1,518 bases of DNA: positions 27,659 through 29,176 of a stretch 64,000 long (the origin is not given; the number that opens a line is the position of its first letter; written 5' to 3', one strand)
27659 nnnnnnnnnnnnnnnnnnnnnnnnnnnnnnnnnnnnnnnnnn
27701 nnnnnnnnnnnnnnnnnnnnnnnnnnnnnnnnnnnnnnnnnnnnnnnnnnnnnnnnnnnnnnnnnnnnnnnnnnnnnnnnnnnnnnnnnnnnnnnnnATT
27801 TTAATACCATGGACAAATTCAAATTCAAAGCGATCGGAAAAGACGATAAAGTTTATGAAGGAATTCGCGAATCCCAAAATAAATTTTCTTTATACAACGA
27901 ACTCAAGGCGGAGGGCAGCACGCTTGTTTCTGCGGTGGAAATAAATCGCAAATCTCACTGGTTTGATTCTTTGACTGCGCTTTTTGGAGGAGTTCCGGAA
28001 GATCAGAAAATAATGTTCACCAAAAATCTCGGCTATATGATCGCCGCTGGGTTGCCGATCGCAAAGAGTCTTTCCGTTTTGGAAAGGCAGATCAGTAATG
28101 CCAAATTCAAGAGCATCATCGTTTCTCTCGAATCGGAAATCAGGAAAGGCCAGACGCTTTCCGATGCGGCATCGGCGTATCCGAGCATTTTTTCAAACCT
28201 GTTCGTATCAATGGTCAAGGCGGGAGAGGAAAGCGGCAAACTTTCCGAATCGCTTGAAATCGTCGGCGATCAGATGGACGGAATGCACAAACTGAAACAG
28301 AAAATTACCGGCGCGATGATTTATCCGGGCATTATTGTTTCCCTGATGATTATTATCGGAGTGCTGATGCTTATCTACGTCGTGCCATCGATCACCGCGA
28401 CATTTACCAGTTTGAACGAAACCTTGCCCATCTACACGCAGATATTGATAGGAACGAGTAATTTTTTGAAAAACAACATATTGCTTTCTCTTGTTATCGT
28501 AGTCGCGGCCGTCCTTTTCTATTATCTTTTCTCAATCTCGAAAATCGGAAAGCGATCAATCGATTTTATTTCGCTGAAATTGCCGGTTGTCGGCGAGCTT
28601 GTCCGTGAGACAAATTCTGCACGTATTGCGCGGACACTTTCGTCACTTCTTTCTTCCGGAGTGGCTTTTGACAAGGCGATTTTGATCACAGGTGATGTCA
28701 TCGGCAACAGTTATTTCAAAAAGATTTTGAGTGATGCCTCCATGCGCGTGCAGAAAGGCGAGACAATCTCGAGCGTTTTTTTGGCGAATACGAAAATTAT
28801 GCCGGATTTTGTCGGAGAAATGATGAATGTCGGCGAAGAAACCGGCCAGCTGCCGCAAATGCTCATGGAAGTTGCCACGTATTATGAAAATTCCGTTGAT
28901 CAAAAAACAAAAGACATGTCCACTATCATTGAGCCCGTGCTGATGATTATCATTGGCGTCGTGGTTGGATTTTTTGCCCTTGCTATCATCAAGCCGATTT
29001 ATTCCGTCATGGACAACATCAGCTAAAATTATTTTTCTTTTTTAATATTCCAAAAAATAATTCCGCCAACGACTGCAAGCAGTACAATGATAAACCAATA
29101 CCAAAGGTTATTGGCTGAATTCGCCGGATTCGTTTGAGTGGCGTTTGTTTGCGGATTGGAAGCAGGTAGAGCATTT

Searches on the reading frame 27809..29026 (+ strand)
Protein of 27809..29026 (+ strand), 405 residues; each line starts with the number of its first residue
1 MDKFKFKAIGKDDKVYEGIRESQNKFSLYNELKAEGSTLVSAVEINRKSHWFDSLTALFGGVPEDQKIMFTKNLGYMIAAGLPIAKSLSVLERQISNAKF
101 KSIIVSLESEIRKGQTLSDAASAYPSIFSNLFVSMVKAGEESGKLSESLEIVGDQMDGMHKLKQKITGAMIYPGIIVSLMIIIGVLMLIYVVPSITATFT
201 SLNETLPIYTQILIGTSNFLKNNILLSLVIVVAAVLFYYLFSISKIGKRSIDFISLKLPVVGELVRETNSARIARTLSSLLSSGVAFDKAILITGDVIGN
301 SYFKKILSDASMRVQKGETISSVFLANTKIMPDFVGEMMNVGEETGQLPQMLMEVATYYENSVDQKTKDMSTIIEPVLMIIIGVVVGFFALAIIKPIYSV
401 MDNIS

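Call 63: search_protein_families(library=pfam, proteins=[window:27809-29026:+], max_evalue=0.0001)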
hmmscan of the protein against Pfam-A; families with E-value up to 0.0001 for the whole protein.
window:27809-29026:+ (405 aa): 1 family
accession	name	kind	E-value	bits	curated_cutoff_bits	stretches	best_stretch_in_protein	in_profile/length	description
PF00482.28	T2SSF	-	2.6e-53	179.7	25.2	2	70-193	1-125/125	Type II secretion system (T2SS), protein F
